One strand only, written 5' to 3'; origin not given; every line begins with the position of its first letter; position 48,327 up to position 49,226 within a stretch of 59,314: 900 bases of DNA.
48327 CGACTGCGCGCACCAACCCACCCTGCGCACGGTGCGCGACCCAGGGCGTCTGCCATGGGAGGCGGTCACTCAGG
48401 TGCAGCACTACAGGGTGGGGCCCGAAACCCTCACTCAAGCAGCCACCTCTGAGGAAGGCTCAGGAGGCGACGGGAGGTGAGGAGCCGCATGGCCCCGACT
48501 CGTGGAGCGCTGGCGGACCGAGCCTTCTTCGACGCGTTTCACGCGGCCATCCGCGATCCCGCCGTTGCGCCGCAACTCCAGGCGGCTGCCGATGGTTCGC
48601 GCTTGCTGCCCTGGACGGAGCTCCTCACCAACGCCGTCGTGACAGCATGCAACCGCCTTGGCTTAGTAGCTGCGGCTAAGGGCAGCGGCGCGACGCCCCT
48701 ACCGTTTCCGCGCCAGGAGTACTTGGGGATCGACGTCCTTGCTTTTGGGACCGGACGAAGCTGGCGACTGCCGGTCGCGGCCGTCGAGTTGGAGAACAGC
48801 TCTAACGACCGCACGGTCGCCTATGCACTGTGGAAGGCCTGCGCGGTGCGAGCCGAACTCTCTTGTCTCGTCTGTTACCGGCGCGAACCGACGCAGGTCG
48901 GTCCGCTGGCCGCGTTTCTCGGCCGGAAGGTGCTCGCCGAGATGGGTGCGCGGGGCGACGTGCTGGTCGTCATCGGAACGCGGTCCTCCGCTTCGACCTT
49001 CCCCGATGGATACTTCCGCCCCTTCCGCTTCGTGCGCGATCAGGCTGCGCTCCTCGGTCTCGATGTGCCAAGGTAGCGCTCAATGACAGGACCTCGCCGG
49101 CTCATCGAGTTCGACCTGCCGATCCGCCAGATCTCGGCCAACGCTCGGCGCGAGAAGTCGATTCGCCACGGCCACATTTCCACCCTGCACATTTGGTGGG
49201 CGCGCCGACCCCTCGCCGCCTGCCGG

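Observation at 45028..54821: Tightly coupled helicase(DUF3883) - small protein - DUF1156 methyltransferase - DUF499 ATPase operon: BREX-like logic without PglZ or a canonical endonuclease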

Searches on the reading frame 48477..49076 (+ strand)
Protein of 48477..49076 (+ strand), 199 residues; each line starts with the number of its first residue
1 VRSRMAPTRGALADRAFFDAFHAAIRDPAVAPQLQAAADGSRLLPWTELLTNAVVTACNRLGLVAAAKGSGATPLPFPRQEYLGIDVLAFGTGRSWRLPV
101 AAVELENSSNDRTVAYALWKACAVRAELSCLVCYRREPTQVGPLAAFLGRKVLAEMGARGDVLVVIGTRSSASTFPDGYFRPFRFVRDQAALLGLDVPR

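Call 3: search_protein_families(library=pfam, proteins=[window:48477-49076:+], max_evalue=0.01)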
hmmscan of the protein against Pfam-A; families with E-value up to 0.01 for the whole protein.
window:48477-49076:+ (199 aa): 0 families

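Call 4: search_protein_families(library=padloc, proteins=[window:48477-49076:+], max_evalue=0.01)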
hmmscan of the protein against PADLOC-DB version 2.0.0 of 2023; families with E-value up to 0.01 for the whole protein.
window:48477-49076:+ (199 aa): 0 families

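Call 13: find_homologous_proteins(query=window:48477-49073:+, max_evalue=0.001)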
Query window:48477-49073:+ (199 aa): 57 proteins with E <= 0.001 among 3772 candidates.
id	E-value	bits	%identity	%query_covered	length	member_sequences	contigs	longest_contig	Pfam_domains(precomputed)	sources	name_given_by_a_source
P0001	2.4e-123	427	100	98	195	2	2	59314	-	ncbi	ncbi:MAG: hypothetical protein ACLQBX_02200 [Candidatus Limnocylindrales bacterium]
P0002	1.2e-61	226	59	90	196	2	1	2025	-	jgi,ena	-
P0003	6.1e-61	223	61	91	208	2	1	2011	-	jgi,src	-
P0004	6.1e-61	223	60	91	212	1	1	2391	-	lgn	-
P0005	1.7e-60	222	59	88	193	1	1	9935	-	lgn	-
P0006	5.4e-60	220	58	96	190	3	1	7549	-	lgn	-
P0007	8.8e-60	220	59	91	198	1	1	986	-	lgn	-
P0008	1.5e-59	219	60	91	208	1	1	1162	-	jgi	jgi:hypothetical protein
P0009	1.7e-59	219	60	88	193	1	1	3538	-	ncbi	ncbi:MAG: hypothetical protein ACT4PO_04805 [Actinomycetota bacterium]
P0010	6.4e-59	217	60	91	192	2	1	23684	-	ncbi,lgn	-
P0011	4.0e-58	214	59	88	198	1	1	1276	-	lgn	-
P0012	5.6e-58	214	59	89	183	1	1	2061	-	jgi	jgi:hypothetical protein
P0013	6.8e-58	213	57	94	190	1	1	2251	-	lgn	-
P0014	1.3e-57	213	56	86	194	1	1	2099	-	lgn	-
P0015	4.3e-57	211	58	92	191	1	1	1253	-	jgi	jgi:hypothetical protein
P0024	1.7e-54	202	52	97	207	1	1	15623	-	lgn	-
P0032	6.1e-49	184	54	84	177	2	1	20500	-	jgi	jgi:hypothetical protein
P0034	7.9e-48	181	56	80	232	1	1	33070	-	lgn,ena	-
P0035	1.7e-47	180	52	87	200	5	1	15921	-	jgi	-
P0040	5.8e-45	171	53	82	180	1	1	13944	-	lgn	-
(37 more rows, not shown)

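Call 15: find_encoding_contigs(protein=P0034, flank=10000, max_places=2)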
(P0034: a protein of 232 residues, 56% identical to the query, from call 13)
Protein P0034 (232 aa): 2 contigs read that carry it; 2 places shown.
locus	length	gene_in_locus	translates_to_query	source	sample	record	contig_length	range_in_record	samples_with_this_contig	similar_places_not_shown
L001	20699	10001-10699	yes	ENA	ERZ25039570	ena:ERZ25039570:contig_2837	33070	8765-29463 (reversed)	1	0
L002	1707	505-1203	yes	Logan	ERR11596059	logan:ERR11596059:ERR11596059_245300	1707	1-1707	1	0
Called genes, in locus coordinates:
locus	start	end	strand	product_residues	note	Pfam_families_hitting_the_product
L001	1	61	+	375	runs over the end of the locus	PF00437:T2SSE, PF13191:AAA_16 (weak)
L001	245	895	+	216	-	-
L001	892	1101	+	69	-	-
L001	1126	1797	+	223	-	PF00482:T2SSF (weak)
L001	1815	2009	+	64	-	-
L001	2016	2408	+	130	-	PF07811:TadE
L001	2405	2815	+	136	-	PF07811:TadE (weak)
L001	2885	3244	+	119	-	-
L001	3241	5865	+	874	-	-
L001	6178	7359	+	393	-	PF14659:Phage_int_SAM_3, PF00589:Phage_integrase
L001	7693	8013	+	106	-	-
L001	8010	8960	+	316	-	-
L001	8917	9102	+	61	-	-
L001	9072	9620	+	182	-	-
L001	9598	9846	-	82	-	-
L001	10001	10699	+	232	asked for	-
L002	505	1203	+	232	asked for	-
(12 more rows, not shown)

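Call 16: find_encoding_contigs(protein=P0010, flank=10000, max_places=2)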
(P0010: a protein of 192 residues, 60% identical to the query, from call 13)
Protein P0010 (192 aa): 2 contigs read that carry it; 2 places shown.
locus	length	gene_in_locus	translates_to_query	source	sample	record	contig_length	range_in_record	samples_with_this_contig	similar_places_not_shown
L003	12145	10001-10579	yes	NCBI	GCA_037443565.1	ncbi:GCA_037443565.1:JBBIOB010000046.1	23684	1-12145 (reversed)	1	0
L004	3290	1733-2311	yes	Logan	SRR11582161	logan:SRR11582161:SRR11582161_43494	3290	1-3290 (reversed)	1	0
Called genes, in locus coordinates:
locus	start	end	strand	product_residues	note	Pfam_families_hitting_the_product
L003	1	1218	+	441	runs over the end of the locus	PF13173:AAA_14, PF13635:DUF4143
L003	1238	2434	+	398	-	PF18731:HEPN_Swt1, PF04465:DUF499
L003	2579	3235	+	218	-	-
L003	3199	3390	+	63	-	-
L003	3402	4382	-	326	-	PF09339:HTH_IclR (faint)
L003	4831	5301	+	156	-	PF14076:DUF4258 (weak)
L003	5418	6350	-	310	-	-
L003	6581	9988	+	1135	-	PF00176:SNF2-rel_dom, PF00270:DEAD (weak), PF04851:ResIII, PF00271:Helicase_C, PF13020:NOV_C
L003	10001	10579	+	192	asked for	-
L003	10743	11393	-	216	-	-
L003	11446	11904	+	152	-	PF22091:DUF6941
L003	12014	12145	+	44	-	?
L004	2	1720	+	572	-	?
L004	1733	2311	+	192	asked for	-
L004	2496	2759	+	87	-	PF04365:BrnT_toxin (weak)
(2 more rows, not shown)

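Call 17: find_encoding_contigs(protein=P0032, flank=10000, max_places=2)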
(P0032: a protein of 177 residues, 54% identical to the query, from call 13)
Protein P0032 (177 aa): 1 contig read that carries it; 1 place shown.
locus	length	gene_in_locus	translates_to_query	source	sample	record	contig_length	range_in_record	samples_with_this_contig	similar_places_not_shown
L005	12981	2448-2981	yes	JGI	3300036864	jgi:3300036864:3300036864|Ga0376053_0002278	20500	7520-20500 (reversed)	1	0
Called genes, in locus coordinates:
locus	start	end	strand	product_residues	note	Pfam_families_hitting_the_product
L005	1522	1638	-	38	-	-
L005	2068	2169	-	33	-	-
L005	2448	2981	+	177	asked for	-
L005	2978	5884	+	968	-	PF06634:DUF1156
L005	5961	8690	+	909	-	PF04465:DUF499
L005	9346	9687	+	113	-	-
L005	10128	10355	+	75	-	-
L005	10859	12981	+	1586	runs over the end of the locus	-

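Call 18: find_encoding_contigs(protein=P0035, flank=10000, max_places=2)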
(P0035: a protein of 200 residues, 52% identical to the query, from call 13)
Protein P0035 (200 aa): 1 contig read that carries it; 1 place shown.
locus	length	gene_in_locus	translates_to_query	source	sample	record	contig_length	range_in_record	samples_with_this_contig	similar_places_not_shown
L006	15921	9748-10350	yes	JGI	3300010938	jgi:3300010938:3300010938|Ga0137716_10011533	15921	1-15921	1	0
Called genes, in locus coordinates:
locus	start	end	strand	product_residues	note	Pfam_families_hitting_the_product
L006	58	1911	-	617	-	PF01541:GIY-YIG (weak), PF27096:UvrC_M, PF02151:UVR (weak), PF22920:UvrC_RNaseH, PF08459:UvrC_RNaseH_dom, PF00633:HHH (faint), PF14520:HHH_5, PF12826:HHH_2 (weak)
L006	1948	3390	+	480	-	-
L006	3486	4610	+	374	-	-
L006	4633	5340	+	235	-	PF06778:Chlor_dismutase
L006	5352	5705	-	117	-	-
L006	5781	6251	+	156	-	PF00578:AhpC-TSA, PF08534:Redoxin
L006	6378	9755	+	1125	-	PF00176:SNF2-rel_dom, PF00270:DEAD, PF04851:ResIII, PF00271:Helicase_C, PF13020:NOV_C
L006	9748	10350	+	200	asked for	-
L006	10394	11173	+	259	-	-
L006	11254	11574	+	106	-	-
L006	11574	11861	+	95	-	PF13744:HTH_37 (weak), PF24250:HVO_2718 (weak), PF12844:HTH_19 (weak), PF13560:HTH_31, PF01381:HTH_3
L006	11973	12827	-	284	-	PF00872:Transposase_mut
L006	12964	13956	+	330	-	PF07676:PD40 (faint), PF26549:Tricorn_N (faint), PF00930:DPPIV_N (faint), PF25174:Beta-prop_THOC3 (faint), PF26550:Tricorn_2nd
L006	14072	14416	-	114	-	-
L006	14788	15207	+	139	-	PF22091:DUF6941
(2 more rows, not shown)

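Call 19: find_encoding_contigs(protein=P0024, flank=10000, max_places=2)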
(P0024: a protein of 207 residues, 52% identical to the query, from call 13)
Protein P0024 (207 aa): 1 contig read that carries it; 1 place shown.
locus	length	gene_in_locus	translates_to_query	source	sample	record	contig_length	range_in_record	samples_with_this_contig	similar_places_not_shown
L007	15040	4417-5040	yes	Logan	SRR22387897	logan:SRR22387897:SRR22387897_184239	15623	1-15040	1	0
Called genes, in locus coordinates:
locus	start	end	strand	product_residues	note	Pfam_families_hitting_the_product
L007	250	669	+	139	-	PF13473:Cupredoxin_1, PF00127:Copper-bind (faint)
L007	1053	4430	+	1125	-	PF04851:ResIII, PF00176:SNF2-rel_dom, PF00270:DEAD (weak), PF00271:Helicase_C, PF13020:NOV_C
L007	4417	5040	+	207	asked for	-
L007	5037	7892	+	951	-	PF06634:DUF1156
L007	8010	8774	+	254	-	PF01936:NYN (weak)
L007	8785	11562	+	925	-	PF04465:DUF499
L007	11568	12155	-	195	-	-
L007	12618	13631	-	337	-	-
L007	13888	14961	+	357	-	PF01381:HTH_3 (weak), PF06114:Peptidase_M78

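Call 20: find_encoding_contigs(protein=P0040, flank=10000, max_places=2)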
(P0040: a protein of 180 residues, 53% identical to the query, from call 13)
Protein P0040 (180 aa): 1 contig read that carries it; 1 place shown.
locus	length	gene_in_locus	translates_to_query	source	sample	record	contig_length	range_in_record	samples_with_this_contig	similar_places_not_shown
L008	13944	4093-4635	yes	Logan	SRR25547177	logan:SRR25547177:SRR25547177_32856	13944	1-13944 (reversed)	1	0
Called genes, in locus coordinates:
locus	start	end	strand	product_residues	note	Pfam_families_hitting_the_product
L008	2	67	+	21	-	?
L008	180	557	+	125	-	-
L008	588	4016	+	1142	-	PF00176:SNF2-rel_dom, PF00270:DEAD, PF04851:ResIII, PF00271:Helicase_C, PF13020:NOV_C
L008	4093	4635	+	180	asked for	-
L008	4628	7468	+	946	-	PF06634:DUF1156, PF01170:UPF0020 (faint)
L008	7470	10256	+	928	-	PF04465:DUF499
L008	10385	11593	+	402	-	PF18870:HEPN_RES_NTD1, PF08808:RES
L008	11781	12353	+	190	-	-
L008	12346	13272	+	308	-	-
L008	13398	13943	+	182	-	?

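Call 23: search_solved_structures(query=A1, max_evalue=10, show_alignments=2)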
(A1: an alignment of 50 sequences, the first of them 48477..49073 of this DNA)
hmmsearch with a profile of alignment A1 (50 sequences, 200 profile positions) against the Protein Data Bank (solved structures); distinct sequences matched with E-value up to 10: 3.
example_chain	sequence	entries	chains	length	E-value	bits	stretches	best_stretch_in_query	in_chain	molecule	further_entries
6sgw_G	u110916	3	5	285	3.5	10.4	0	33-81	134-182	ESX-3 secretion system protein EccE3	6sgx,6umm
6sgz_D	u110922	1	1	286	3.6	10.3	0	33-81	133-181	ESX-3 secretion system protein EccE3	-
6lar_G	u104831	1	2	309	4.5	10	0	33-81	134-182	ESX-3 secretion system protein EccE3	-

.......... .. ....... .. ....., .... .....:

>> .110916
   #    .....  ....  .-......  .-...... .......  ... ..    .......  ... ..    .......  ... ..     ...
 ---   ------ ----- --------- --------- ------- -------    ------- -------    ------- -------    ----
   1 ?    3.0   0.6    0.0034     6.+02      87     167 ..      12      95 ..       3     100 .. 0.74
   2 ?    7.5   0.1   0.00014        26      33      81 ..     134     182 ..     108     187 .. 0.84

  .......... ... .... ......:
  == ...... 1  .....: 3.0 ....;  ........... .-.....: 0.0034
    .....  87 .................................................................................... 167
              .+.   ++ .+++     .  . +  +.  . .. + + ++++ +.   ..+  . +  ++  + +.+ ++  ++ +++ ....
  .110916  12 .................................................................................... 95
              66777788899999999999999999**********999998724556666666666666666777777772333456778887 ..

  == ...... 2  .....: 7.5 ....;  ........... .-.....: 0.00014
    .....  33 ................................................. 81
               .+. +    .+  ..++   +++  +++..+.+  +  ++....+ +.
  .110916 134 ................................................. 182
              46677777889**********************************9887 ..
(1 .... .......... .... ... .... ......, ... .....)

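Call 24: search_protein_families(library=phrogs, proteins=[window:48477-49073:+], max_evalue=1)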
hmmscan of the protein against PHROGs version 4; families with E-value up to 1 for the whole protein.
window:48477-49073:+ (199 aa): 1 family
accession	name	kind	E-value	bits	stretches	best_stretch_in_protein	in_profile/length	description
phrog_30680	-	unknown function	0.047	13.8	1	34-147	224-330/342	-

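Call 33: predict_structure(alignment_id=A1)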
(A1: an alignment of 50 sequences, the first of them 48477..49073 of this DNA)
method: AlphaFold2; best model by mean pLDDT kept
length: 199 residues; sequences in the alignment: 50
mean_pLDDT: 91.2   pTM: 0.88
mean pLDDT of the five models: 91.2, 89.5, 89.4, 89.1, 88.4
residues with pLDDT >= 90: 152; 70-90: 34; 50-70: 8; < 50: 5
segments of 3 or more residues with pLDDT < 50: none
pLDDT, mean of each block of 10 residues (from residue 1): 49 89 96 92 90 97 93 84 91 93 97 98 97 96 98 96 96 89 97 86
secondary structure, 60 per line:
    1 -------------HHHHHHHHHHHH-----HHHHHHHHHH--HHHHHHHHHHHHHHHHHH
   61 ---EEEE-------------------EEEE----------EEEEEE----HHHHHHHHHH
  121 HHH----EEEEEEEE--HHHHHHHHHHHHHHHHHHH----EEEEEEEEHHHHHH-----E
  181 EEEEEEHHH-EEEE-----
elements in order: H14-25 H31-40 H43-60 E64-67 E87-90 E101-106 H111-123 E128-135 H138-156 E161-168 H169-174 E180-186 E191-194

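Call 36: fold_search(model_id=the predicted structure, library=pdb)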
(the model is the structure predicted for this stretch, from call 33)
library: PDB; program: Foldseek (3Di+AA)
matches with E <= 10: 515; with E <= 0.001: 0
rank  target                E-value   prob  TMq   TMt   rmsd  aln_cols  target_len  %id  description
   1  7edb_A                1.5e-02  0.75  0.30  0.20   8.1       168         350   12  EcoT38I restriction endonuclease complexed with DNA (released 2022-03-16)
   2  2e2k_B                2.2e-02  0.66  0.36  0.26   9.1       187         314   14  Helicobacter pylori formamidase AmiF contains a fine-tuned cysteine-glutamate-lysine catalytic triad (released 2007-02-13)
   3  5g3p_A                2.2e-02  0.57  0.32  0.22   9.8       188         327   11  Bacillus cereus formamidase (BceAmiF) acetylated at the active site. (released 2017-04-12)
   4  6ftq                  2.6e-02  0.60  0.34  0.23   8.0       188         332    8  Crystal structure of human beta-ureidopropionase (beta-alanine synthase) - mutant T299C (released 2018-11-21)
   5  5cs4_B                6.4e-02  0.75  0.40  0.23   6.3       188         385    9  Crystal structure of domains AC3-AC5 of yeast acetyl-CoA carboxylase (released 2015-10-28)
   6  5i6h_B                7.8e-02  0.21  0.25  0.05  12.2       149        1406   10  Crystal structure of CD-CT domains of Chaetomium thermophilum acetyl-CoA carboxylase (released 2016-04-20)
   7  7elf_B                8.3e-02  0.23  0.31  0.25  12.8       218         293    8  Nitrilase-Like Protein Nit2 from Kluyve-romyces lactis (released 2022-04-13)
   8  8em1_A                8.8e-02  0.25  0.27  0.14   8.6       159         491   17  Type IIS Restriction Endonuclease PaqCI, DNA Unbound (released 2023-03-22)
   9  8em1_B                1.0e-01  0.30  0.30  0.15   9.2       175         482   15  Type IIS Restriction Endonuclease PaqCI, DNA Unbound (released 2023-03-22)
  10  6ofc_B                1.5e-01  0.35  0.26  0.09   5.8       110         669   15  Crystal structure of M. tuberculosis glutamine-dependent NAD+ synthetase complexed with Sulfonamide derivative 1, pyro (released 2020-01-08)
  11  3dla_B                1.5e-01  0.33  0.26  0.10   5.9       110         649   15  X-ray crystal structure of glutamine-dependent NAD+ synthetase from Mycobacterium tuberculosis bound to NaAD+ and DON (released 2009-03-10)
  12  6ofc_C                1.6e-01  0.41  0.28  0.10   5.7       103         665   14  Crystal structure of M. tuberculosis glutamine-dependent NAD+ synthetase complexed with Sulfonamide derivative 1, pyro (released 2020-01-08)
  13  4h5u_A                1.6e-01  0.20  0.31  0.23  14.5       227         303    8  Structural insights into yeast Nit2: wild-type yeast Nit2 (released 2013-07-31)
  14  6ofc_A                2.0e-01  0.30  0.26  0.10   5.9       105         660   17  Crystal structure of M. tuberculosis glutamine-dependent NAD+ synthetase complexed with Sulfonamide derivative 1, pyro (released 2020-01-08)
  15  3js3_A                2.1e-01  0.66  0.25  0.21   3.5        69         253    7  Crystal structure of type I 3-dehydroquinate dehydratase (aroD) from Clostridium difficile with covalent reaction inte (released 2009-09-22)
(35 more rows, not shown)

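Call 42: fold_search(model_id=the predicted structure, library=viral)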
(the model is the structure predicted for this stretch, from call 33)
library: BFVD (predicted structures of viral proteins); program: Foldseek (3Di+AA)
matches with E <= 10: 354; with E <= 0.001: 0
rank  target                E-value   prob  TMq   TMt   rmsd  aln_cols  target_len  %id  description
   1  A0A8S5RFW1            3.0e-02  0.90  0.34  0.44   7.9       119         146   13  Uncharacterized protein [virus sp. ctE0n6]
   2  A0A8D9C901            3.4e-02  0.77  0.35  0.33   7.6       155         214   12  Gp1.5 [uncultured marine phage]
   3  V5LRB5                3.4e-02  0.51  0.27  0.14   6.9       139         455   12  (no name in the UniProt tables at hand)
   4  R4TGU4                1.0e-01  0.33  0.31  0.41   9.1       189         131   10  PD-(D/E)XK nuclease [Halogranum tailed virus 1]
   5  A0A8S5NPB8            1.1e-01  0.15  0.22  0.17  14.1       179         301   11  Restriction endonuclease [Siphoviridae sp. ctGMq5]
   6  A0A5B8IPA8            1.1e-01  0.10  0.23  0.10  13.9       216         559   10  Uncharacterized protein [Mimiviridae sp. ChoanoV1]
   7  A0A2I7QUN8            1.1e-01  0.54  0.19  0.04   4.5        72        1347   12  (no name in the UniProt tables at hand)
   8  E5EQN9                1.1e-01  0.25  0.29  0.25   7.4       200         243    8  (no name in the UniProt tables at hand)
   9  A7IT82                1.3e-01  0.51  0.29  0.29   5.2       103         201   10  Uncharacterized protein m002R [Paramecium bursaria Chlorella virus MT325]
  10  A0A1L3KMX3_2          1.8e-01  0.44  0.24  0.05   4.0        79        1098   10  RNA-directed RNA polymerase [Beihai barnacle virus 9]
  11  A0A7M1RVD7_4          2.0e-01  0.21  0.28  0.06  15.0       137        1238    6  DNA helicase [uncultured phage cr118_1]
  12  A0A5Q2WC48            2.1e-01  0.21  0.20  0.19   6.4        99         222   12  (no name in the UniProt tables at hand)
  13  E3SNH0                2.1e-01  0.10  0.25  0.14  14.5       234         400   10  Uncharacterized protein [Prochlorococcus phage P-SSM7]
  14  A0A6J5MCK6            2.1e-01  0.09  0.16  0.19  10.5        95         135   18  PD-(D/E)XK endonuclease-like domain-containing protein (Fragment) [uncultured Caudovirales phage]
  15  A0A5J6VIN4            2.4e-01  0.63  0.30  0.18   4.3        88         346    9  Uncharacterized protein [Megaviridae environmental sample]
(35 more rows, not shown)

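Call 45: search_protein_representatives(alignment_id=A1)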
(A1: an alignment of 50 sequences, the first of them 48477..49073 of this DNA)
Query: 50 sequences, 200 profile positions. Proteins with E-value up to 0.001 (for the whole library): 336; up to 1e-10: 183; up to 1e-30: 55. The best 150 are listed.
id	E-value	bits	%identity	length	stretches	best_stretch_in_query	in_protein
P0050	4.3e-77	274.5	-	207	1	5-195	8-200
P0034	4.7e-77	274.4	-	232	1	7-195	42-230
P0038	3.6e-74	265.0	-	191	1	11-197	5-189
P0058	8.1e-60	218.1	-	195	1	15-194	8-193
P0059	1.0e-59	217.8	-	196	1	14-195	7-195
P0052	1.6e-54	200.8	-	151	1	68-195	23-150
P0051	1.1e-53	198.1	-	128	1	75-196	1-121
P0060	1.5e-53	197.7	-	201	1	9-191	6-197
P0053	3.1e-53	196.6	-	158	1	9-159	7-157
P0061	3.3e-51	190.0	-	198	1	13-193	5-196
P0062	6.5e-51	189.1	-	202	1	13-194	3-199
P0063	6.9e-51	189.0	-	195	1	12-192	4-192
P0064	3.3e-50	186.8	-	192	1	15-193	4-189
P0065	4.2e-49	183.1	-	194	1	11-193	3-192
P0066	1.0e-48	181.9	-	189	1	13-193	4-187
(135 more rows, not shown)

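Call 48: search_protein_families(library=pfam, proteins=[window:48477-49073:+], max_evalue=10)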
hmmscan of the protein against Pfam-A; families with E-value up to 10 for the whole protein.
window:48477-49073:+ (199 aa): 0 families

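Call 49: search_protein_families(library=padloc, proteins=[window:48477-49073:+], max_evalue=10)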
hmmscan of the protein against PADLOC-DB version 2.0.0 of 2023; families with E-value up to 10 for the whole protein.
window:48477-49073:+ (199 aa): 0 families

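Call 50: search_protein_families(library=ncbifam, proteins=[window:48477-49073:+], max_evalue=0.1)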
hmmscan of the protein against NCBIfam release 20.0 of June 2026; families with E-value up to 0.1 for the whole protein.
window:48477-49073:+ (199 aa): 0 families
